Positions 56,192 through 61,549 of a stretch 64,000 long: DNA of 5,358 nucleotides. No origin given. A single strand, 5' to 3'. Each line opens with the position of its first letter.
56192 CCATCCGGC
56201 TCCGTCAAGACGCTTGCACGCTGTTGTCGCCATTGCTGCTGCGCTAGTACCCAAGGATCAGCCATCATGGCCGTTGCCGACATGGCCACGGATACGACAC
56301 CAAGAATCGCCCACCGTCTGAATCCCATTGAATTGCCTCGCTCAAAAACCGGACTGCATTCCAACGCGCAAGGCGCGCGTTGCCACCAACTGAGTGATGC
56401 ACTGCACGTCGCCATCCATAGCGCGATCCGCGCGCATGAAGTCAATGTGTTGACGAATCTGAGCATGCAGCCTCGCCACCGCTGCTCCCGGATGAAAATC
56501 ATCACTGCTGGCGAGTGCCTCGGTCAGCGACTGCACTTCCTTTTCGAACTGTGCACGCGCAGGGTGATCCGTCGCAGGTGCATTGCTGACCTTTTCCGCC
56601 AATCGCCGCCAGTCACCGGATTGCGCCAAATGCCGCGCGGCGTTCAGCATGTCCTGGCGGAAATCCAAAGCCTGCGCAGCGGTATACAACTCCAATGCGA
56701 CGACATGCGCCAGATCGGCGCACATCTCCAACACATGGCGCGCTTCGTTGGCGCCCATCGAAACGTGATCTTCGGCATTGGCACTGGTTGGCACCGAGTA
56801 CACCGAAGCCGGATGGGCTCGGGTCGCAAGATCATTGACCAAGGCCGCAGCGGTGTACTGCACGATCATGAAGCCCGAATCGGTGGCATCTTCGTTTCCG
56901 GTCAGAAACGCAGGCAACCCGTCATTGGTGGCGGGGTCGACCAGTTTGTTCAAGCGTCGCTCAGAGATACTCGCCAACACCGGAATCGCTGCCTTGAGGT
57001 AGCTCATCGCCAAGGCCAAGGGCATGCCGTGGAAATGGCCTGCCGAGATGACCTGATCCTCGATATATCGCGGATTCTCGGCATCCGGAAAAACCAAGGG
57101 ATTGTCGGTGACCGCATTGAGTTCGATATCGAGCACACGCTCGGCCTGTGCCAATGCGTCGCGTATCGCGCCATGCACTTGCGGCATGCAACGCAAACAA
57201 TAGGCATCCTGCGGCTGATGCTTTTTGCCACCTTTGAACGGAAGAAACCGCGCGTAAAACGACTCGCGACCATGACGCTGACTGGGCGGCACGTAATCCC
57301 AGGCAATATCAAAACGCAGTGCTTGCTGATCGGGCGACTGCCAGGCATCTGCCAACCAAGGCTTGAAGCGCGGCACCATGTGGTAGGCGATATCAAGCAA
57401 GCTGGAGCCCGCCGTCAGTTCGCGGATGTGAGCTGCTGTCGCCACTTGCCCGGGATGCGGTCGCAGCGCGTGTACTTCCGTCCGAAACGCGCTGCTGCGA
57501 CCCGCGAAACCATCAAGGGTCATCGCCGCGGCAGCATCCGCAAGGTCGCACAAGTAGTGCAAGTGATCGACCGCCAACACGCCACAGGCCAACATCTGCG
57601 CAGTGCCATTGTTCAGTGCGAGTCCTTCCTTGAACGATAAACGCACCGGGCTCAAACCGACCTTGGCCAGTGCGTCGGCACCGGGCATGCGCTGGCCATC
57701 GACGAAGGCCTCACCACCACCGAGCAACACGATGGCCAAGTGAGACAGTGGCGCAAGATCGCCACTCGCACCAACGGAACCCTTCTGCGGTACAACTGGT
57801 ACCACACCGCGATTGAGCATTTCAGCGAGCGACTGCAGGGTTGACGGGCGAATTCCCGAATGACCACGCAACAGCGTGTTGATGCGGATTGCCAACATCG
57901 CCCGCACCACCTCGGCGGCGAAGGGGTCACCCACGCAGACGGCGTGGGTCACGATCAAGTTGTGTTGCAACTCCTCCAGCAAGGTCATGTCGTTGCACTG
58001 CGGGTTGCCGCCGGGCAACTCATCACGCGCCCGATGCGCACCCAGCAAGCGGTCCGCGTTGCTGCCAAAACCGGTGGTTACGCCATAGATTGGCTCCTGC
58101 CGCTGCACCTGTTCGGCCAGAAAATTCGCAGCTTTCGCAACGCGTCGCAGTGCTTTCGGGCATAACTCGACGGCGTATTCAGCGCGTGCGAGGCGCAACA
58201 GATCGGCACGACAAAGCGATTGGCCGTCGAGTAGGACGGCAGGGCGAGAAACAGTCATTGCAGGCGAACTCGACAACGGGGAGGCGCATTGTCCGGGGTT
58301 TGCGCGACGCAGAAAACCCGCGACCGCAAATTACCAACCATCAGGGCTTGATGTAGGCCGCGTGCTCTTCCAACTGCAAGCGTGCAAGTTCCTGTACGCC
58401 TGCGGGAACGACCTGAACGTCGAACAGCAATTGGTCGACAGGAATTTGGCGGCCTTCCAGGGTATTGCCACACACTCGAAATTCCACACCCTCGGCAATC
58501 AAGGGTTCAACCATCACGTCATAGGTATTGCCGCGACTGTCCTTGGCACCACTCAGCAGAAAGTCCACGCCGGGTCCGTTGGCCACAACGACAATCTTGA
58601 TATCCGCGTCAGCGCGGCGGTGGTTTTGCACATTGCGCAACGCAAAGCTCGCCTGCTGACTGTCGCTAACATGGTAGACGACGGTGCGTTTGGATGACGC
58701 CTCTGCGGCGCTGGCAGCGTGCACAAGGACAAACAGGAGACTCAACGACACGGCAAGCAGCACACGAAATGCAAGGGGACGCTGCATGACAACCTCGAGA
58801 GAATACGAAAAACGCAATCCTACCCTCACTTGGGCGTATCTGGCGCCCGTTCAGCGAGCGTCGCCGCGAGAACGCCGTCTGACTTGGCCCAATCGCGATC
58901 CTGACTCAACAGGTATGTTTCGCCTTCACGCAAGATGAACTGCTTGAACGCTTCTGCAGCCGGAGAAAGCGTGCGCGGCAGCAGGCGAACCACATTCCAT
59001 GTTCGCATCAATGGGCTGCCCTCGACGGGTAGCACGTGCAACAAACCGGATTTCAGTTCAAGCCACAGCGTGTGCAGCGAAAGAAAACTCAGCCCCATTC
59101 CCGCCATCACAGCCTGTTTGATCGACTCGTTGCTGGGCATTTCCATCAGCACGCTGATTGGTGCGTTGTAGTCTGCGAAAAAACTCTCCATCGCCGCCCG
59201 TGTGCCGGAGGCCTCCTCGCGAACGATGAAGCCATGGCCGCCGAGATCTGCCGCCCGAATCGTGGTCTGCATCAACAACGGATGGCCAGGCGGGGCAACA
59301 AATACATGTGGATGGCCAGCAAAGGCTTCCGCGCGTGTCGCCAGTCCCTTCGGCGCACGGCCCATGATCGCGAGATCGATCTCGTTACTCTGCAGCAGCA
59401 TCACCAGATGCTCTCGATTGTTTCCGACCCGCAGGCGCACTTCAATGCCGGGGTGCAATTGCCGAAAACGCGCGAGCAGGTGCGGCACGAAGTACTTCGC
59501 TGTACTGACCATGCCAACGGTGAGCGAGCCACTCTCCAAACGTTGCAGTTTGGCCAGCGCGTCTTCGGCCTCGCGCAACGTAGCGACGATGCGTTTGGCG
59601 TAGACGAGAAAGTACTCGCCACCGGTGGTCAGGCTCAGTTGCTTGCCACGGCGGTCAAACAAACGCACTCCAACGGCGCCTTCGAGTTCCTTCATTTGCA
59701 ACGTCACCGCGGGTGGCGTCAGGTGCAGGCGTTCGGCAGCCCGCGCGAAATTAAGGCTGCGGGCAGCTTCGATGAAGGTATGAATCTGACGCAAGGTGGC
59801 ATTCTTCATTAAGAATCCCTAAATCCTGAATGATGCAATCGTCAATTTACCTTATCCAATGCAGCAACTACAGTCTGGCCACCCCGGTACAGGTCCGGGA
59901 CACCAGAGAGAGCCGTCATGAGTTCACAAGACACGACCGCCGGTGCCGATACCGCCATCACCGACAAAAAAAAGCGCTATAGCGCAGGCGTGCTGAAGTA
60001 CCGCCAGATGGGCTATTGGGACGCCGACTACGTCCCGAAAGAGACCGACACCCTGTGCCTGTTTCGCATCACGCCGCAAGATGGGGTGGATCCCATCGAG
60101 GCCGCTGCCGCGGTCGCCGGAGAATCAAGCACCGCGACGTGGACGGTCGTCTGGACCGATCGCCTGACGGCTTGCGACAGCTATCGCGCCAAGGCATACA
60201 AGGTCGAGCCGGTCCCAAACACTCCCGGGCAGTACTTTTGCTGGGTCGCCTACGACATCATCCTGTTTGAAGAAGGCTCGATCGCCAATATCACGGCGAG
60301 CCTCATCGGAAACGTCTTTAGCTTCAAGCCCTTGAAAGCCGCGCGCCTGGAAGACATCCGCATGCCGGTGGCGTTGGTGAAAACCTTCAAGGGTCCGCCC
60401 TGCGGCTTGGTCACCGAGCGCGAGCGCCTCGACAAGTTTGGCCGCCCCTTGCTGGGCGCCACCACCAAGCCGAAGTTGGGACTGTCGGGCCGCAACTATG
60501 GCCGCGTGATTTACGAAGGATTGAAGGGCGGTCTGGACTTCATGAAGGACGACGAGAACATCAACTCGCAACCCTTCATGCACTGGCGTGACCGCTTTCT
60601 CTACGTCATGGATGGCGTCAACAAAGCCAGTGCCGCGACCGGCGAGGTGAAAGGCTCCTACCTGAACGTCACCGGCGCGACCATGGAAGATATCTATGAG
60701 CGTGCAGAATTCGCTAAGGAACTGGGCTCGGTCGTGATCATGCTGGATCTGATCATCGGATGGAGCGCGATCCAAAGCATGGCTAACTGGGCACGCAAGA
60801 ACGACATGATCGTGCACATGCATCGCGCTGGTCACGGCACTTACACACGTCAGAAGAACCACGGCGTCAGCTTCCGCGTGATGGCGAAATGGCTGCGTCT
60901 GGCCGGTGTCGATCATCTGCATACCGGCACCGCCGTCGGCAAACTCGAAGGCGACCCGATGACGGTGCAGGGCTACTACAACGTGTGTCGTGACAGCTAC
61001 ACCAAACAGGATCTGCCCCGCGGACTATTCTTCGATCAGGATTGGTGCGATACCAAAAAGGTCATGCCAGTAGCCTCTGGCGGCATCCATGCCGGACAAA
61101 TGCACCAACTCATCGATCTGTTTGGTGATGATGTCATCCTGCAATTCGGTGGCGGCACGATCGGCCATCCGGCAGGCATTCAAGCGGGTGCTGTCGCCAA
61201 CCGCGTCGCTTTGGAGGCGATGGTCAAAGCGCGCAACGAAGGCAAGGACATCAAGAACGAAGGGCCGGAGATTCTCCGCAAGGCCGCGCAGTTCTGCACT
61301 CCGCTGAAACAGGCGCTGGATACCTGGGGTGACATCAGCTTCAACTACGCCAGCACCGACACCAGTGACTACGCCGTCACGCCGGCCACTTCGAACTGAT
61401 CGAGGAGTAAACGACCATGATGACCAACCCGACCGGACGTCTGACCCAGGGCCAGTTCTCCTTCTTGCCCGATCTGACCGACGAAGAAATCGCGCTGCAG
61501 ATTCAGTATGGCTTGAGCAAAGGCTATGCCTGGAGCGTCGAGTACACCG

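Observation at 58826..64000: Intact form IC Calvin-cycle operon in a Xanthomonadales-like chromosome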

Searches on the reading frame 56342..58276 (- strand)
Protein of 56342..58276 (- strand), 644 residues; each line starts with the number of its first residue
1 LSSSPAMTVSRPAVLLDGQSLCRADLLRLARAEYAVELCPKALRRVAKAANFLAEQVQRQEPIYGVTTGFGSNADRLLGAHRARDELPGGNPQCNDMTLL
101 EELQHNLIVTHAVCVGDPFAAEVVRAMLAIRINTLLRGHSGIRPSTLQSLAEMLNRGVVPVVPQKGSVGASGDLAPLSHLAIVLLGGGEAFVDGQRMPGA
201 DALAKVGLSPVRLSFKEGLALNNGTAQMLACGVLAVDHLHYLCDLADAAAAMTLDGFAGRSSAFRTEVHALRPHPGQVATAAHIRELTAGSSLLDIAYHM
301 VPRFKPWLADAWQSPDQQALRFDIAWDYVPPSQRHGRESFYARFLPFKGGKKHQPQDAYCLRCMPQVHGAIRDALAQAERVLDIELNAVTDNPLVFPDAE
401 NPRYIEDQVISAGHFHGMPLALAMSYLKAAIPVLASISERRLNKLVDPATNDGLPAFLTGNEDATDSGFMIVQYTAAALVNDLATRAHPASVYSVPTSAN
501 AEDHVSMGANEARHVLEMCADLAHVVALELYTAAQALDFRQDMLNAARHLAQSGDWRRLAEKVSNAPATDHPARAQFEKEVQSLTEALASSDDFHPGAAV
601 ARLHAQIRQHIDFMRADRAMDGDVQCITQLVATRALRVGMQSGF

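Call 3: search_protein_families(library=ncbifam, proteins=[window:56342-58276:-])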
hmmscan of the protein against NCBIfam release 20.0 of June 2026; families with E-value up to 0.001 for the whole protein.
window:56342-58276:- (644 aa): 8 families
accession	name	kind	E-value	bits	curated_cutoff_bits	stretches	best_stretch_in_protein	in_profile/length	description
NF006871.0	PRK09367.1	subfamily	3.8e-165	550.4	524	2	13-294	3-267/505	histidine ammonia-lyase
TIGR01225.1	hutH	equivalog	1.2e-159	532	539.15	2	14-295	1-265/506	histidine ammonia-lyase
TIGR03832.1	Tyr_2_3_mutase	equivalog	7.4e-105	351.3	501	2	16-294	1-263/507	tyrosine 2,3-aminomutase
TIGR04475.1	Phe_D_beta_mut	equivalog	7.1e-102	341.7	800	2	18-294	7-266/510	phenylalanine aminomutase (D-beta-phenylalanine forming)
NF053541.1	FlxA_rubin_TAL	equivalog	9.7e-83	278.3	700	2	30-294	10-256/498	flexirubin biosynthesis tyrosine ammonia-lyase FlxA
TIGR01226.1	phe_am_lyase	equivalog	1.5e-76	258.2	519.15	2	11-300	30-312/680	phenylalanine ammonia-lyase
NF041222.1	BagA_FevW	exception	2.6e-69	234.2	1000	2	33-294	21-265/529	bagremycin/ferroverdin biosynthesis tyrosine ammonia-lyase BagA/FevW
TIGR04473.1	taxol_Phe_23mut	exception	1.9e-40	138.8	1250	2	43-297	59-305/687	phenylalanine aminomutase (L-beta-phenylalanine forming)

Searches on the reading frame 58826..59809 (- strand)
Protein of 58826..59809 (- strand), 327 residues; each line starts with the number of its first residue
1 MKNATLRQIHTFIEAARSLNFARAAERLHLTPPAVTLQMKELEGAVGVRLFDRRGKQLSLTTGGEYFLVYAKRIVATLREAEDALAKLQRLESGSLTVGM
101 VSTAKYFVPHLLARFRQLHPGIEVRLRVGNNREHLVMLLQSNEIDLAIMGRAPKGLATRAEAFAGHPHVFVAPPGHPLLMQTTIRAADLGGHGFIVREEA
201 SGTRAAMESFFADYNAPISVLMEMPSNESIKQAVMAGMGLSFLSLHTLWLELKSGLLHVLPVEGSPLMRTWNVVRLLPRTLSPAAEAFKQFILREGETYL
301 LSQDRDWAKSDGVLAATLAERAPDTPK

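Call 3: search_protein_families(library=ncbifam, proteins=[window:58826-59809:-])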
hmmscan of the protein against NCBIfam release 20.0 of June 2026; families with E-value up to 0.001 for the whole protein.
window:58826-59809:- (327 aa): 51 families (the best 25 are shown)
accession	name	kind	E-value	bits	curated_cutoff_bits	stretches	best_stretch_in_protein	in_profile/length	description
NF045990.1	TransRegCbbRRhodb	equivalog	2.6e-86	289.4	450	1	3-300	5-304/304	LysR family regulator CbbR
NF040786.1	LysR_Sec_metab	equivalog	1.6e-53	181.6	250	1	6-293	3-295/298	selenium metabolism-associated LysR family transcriptional regulator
TIGR03339.1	phn_lysR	subfamily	6.3e-52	176.5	341.1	1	8-277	1-264/279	aminoethylphosphonate catabolism associated LysR family transcriptional regulator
NF040889.1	trans_reg_YeiE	equivalog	4.1e-40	137.8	480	1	4-290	3-284/288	DNA-binding transcriptional regulator YeiE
NF008095.0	PRK10837.1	subfamily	3.7e-38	131.4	281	1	4-291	3-285/290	LysR family transcriptional regulator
NF053705.1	TransRegGltCGpos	equivalog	5e-36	124.4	350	1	6-293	3-290/300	glutamate biosynthesis transcriptional regulator GltC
NF008416.0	PRK11242.1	equivalog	1.3e-35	123.2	277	1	6-295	3-290/300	transcriptional regulator CynR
TIGR02424.1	TF_pcaQ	equivalog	3.2e-35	121.5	303.8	1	5-280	4-279/300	pca operon transcription factor PcaQ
NF045775.1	acetoin_reg_AlsR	exception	9.1e-34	117.3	430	1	6-243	3-242/290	acetoin biosynthesis transcriptional regulator AlsR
NF008352.0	PRK11139.1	subfamily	8e-31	107.2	288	1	6-297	8-293/305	transcriptional regulator GcvA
NF007385.0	PRK09906.1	equivalog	1.1e-30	106.8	356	1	6-242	3-240/296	DNA-binding transcriptional regulator HcaR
NF008722.0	PRK11716.1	equivalog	6.9e-29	100.8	246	1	6-242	3-240/293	HTH-type transcriptional activator IlvY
NF047711.1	PutUtilRegPtrR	equivalog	2.1e-28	99.2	400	1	6-248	3-239/283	putrescine utilization regulator PtrR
NF009327.0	PRK12684.1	subfamily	9.5e-26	90.7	402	1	6-243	3-243/313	CysB family HTH-type transcriptional regulator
NF047520.1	trans_act_CidR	equivalog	1.8e-25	89.7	415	1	6-292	3-288/292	cidABC operon transcriptional activator CidR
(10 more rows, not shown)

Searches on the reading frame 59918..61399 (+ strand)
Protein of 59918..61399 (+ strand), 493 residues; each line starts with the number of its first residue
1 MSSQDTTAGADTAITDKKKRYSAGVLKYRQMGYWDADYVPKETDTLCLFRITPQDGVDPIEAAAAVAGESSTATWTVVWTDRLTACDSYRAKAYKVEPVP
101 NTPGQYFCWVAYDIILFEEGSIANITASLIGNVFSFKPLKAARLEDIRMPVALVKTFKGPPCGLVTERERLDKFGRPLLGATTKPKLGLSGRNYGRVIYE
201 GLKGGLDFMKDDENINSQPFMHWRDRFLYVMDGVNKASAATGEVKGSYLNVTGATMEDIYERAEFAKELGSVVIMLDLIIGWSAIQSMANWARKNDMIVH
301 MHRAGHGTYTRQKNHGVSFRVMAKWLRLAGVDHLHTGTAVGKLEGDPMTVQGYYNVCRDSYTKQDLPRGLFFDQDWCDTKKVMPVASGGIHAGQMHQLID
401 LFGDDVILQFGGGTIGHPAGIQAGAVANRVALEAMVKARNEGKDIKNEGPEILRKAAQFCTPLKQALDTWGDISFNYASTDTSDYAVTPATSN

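Call 3: search_protein_families(library=ncbifam, proteins=[window:59918-61399:+])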
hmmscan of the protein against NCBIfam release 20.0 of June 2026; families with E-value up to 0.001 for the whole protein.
window:59918-61399:+ (493 aa): 6 families
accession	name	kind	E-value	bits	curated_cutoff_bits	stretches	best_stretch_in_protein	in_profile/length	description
NF003252.0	PRK04208.1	subfamily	3.1e-231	767.8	438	1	17-482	2-467/468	ribulose-bisphosphate carboxylase large subunit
TIGR03326.1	rubisco_III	equivalog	2.6e-117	392.3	497.45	1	33-443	2-411/426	type III ribulose-bisphosphate carboxylase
NF010002.0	PRK13475.1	equivalog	1e-61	209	489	1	27-452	6-433/459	ribulose-bisphosphate carboxylase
NF007095.0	PRK09549.1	equivalog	1.7e-36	125.6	409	1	71-473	29-404/407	2,3-diketo-5-methylthiopentyl-1-phosphate enolase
NF042437.1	OxoIsoapPDcar_OiaX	equivalog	1.8e-33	116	700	1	122-452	89-404/412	3-oxo-isoapionate-4-phosphate decarboxylase OiaX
TIGR03332.1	salvage_mtnW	equivalog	5.8e-27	94.3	513.6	1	141-471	104-407/407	2,3-diketo-5-methylthiopentyl-1-phosphate enolase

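Call 14: find_encoding_contigs(protein=window:59918-61399:+, flank=2000, max_places=6)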
Protein window:59918-61399:+ (493 aa): 22 contigs read that carry it; 6 places shown.
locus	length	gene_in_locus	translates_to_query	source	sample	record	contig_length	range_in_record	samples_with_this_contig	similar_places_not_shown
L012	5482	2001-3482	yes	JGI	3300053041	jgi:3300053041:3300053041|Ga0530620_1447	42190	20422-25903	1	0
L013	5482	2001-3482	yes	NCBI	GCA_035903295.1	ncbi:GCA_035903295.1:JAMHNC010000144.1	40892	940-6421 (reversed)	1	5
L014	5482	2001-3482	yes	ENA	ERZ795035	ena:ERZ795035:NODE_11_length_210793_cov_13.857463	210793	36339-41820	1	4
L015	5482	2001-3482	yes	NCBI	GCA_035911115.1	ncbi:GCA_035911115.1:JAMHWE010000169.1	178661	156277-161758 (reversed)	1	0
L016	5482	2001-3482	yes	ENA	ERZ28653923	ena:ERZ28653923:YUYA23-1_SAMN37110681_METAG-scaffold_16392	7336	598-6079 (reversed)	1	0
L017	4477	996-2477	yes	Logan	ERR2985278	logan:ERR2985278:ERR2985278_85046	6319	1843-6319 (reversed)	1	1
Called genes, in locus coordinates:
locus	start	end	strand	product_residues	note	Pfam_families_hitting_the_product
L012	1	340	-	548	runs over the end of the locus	PF00221:Lyase_aromatic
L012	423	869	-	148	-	PF02635:DsrE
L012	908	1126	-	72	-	-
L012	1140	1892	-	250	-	PF00126:HTH_1, PF03466:LysR_substrate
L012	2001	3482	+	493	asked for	PF02788:RuBisCO_large_N, PF00016:RuBisCO_large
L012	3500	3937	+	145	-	PF00101:RuBisCO_small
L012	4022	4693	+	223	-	PF00834:Ribul_P_3_epim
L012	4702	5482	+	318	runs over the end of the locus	PF13401:AAA_22 (faint), PF00004:AAA, PF07728:AAA_5 (faint), PF17866:AAA_lid_6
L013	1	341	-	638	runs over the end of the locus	PF00221:Lyase_aromatic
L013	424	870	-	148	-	PF02635:DsrE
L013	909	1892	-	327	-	PF00126:HTH_1, PF03466:LysR_substrate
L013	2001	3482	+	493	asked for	PF02788:RuBisCO_large_N, PF00016:RuBisCO_large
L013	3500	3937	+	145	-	PF00101:RuBisCO_small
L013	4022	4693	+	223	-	PF00834:Ribul_P_3_epim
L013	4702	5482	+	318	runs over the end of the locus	PF13401:AAA_22 (faint), PF00004:AAA, PF07728:AAA_5 (faint), PF17866:AAA_lid_6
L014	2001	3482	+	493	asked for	PF02788:RuBisCO_large_N, PF00016:RuBisCO_large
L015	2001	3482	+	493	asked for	PF02788:RuBisCO_large_N, PF00016:RuBisCO_large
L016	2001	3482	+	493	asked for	PF02788:RuBisCO_large_N, PF00016:RuBisCO_large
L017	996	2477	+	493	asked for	PF02788:RuBisCO_large_N, PF00016:RuBisCO_large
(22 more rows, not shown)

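Call 16: find_related_loci(query=window:59918-61399:+, collection=genome_contigs, flank=8000)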
Query window:59918-61399:+ (493 aa) in genome_contigs; peptide patterns used: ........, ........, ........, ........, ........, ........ (x = any residue, [..] = any of these).
600 stretches matched a pattern (row limit reached: there are more); 595 encode a relative of the query (tblastn E <= 1e-3); the best 80 are kept; 80 distinct loci.
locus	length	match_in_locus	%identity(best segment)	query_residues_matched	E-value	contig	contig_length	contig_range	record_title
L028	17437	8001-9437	96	14-492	0e+0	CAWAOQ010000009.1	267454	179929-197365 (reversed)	MAG: uncultured beta proteobacterium isolate MFD02979.bin.1.169 genome assembly, contig: contig_42459, whole genome shot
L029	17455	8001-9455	95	8-492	0e+0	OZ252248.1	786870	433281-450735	MAG: Rubrivivax sp. isolate 0a109aa5-3ca9-4f46-8565-05a45bb7c47d genome assembly, chromosome: 1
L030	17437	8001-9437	96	14-492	0e+0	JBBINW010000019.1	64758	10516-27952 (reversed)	MAG: Betaproteobacteria bacterium isolate PFS170222_bin_265 NODE_376_length_64758_cov_19.344018, whole genome shotgun se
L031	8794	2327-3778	95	8-492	0e+0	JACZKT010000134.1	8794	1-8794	MAG: Rubrivivax sp. isolate MAG52 rubrivivax_1_contig_272922, whole genome shotgun sequence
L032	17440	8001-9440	96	14-493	0e+0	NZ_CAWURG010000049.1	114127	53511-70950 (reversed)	MAG: uncultured Sphaerotilus sp. isolate HER22_SLD_2000_bin_38_1 HER22_SLD_2000_bin_38-read_55, whole genome shotgun seq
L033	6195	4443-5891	94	10-492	0e+0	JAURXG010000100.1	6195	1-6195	MAG: Aquabacterium sp. isolate E10_concoct.bin.94_sub E10_k141_169944, whole genome shotgun sequence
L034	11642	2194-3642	95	9-492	0e+0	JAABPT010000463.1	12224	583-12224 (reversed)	MAG: Burkholderiales bacterium isolate S01.Bin058 Scaffold_80, whole genome shotgun sequence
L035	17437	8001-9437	94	14-492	0e+0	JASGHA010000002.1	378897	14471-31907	MAG: Rubrivivax sp. isolate 5N117 JMF-2111-06-0005.ont.bin.117_1, whole genome shotgun sequence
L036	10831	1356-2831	92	1-492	0e+0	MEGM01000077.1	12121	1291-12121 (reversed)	MAG: Rubrivivax sp. SCN 70-15 ABT20_C0077, whole genome shotgun sequence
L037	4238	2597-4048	92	10-493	0e+0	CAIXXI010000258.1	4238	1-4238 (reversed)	MAG: uncultured Burkholderiales bacterium isolate Ki3-D2_bin-1992 genome assembly, contig: bin-1992:258/560, whole genom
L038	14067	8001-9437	95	14-492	0e+0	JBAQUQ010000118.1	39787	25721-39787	MAG: Burkholderiaceae bacterium isolate MFD03291_ilm_asm_bin12 k127_82036, whole genome shotgun sequence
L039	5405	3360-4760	97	14-480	0e+0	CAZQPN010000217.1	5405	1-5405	MAG TPA_asm: uncultured Rubrivivax sp. isolate SRP319275_co1_40 genome assembly, contig: NODE_22003_length_5405_cov_10.0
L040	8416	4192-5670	89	1-493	0e+0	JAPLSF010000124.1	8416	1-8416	MAG: Proteobacteria bacterium isolate LacPavin_0920_SED3_MAG_66_26 LacPavin_0920_SED3_scaffold_2283661, whole genome sho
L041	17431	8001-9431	93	16-492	0e+0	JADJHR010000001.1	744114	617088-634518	MAG: Rubrivivax sp. isolate Ega_18-Q3-R5-49_BATAC.212 tig00000616-10-7428540, whole genome shotgun sequence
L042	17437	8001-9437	92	14-492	0e+0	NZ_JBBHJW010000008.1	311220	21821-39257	Paucibacter soli strain AS307 8, whole genome shotgun sequence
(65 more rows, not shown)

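Call 21: list_cluster_members(proteins=[window:59918-61399:+, window:17547-20171:-, window:40975-43437:+, window:62619-63575:+])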
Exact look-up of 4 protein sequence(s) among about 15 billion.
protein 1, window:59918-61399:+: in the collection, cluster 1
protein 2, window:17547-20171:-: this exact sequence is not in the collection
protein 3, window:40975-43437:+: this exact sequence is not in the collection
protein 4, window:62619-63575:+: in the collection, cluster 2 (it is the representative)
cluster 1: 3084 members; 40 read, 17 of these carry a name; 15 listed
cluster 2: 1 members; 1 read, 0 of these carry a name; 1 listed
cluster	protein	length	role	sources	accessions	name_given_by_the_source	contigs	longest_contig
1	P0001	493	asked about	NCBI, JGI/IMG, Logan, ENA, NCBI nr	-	-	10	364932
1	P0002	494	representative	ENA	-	-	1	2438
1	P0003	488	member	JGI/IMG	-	ribulose-bisphosphate carboxylase large chain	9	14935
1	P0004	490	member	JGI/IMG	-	ribulose-bisphosphate carboxylase large chain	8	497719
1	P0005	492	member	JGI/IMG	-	ribulose-bisphosphate carboxylase large chain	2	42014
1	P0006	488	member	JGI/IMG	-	ribulose-bisphosphate carboxylase large chain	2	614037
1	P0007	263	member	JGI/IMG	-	ribulose-bisphosphate carboxylase large chain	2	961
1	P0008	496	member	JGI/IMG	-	ribulose-bisphosphate carboxylase large chain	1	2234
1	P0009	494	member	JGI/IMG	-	ribulose-bisphosphate carboxylase large chain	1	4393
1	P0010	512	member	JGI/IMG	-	ribulose-bisphosphate carboxylase large chain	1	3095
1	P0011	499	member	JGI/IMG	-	ribulose-bisphosphate carboxylase large chain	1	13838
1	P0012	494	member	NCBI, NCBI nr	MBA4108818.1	MAG: ribulose-bisphosphate carboxylase large subunit [Leptothrix sp. (in: Bacteria)] | ribulose-bisphosphate carboxylase large subunit [Leptothrix sp. (in: b-proteobacteria)]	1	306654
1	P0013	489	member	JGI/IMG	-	ribulose-bisphosphate carboxylase large chain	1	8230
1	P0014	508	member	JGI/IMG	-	ribulose-bisphosphate carboxylase large chain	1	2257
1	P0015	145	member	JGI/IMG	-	ribulose-bisphosphate carboxylase large chain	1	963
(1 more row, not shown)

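Call 53: search_solved_structures(query=window:59918-61399:+, max_evalue=1e-100)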
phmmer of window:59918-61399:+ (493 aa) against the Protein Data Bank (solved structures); distinct sequences matched with E-value up to 1e-100: 61 (the best 60 are shown).
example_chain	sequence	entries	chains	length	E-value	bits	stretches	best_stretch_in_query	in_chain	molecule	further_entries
1bxn_A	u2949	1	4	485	7.7e-284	944.9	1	16-490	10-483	PROTEIN (RIBULOSE BISPHOSPHATE CARBOXYLASE LARGE CHAIN)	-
5nv3_A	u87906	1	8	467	2.3e-278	926.8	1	20-485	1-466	Ribulose bisphosphate carboxylase large chain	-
25hn_A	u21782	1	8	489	1.2e-251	838.7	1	14-488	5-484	Ribulose bisphosphate carboxylase large chain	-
1bwv_A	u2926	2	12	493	7.6e-240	799.8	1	17-490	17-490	PROTEIN (RIBULOSE BISPHOSPHATE CARBOXYLASE) | ribulose-1,5-bisphosphate carboxylase/oxygenase large subunit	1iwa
4f0h_A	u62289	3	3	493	1.4e-239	798.9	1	17-490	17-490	Ribulose bisphosphate carboxylase large chain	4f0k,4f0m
8bdb_A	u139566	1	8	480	2.7e-239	798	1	17-485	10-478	Ribulose bisphosphate carboxylase large chain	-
7yk5_A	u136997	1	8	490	1e-235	786.2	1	17-490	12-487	Ribulose bisphosphate carboxylase large chain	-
5n9z_A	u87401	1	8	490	2e-233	778.7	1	17-491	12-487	Ribulose bisphosphate carboxylase large chain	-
5oya_A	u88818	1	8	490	3.2e-233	778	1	17-491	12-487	Rubisco large subunit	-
5mz2_A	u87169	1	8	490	3.7e-233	777.7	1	17-491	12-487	Rubisco large subunit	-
6ftl_A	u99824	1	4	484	1.1e-230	769.6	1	17-486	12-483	Ribulose bisphosphate carboxylase large chain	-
7qsw_A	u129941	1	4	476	9.8e-199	664.2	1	18-486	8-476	RubisCO large subunit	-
6ekc_A1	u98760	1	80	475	2.3e-182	610.2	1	16-482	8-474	Ribulose bisphosphate carboxylase large chain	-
2ybv_A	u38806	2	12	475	3.2e-182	609.8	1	16-482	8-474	RIBULOSE BISPHOSPHATE CARBOXYLASE LARGE CHAIN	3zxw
8uhi_A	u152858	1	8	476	7.4e-181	605.3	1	20-482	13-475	Ribulose bisphosphate carboxylase large subunit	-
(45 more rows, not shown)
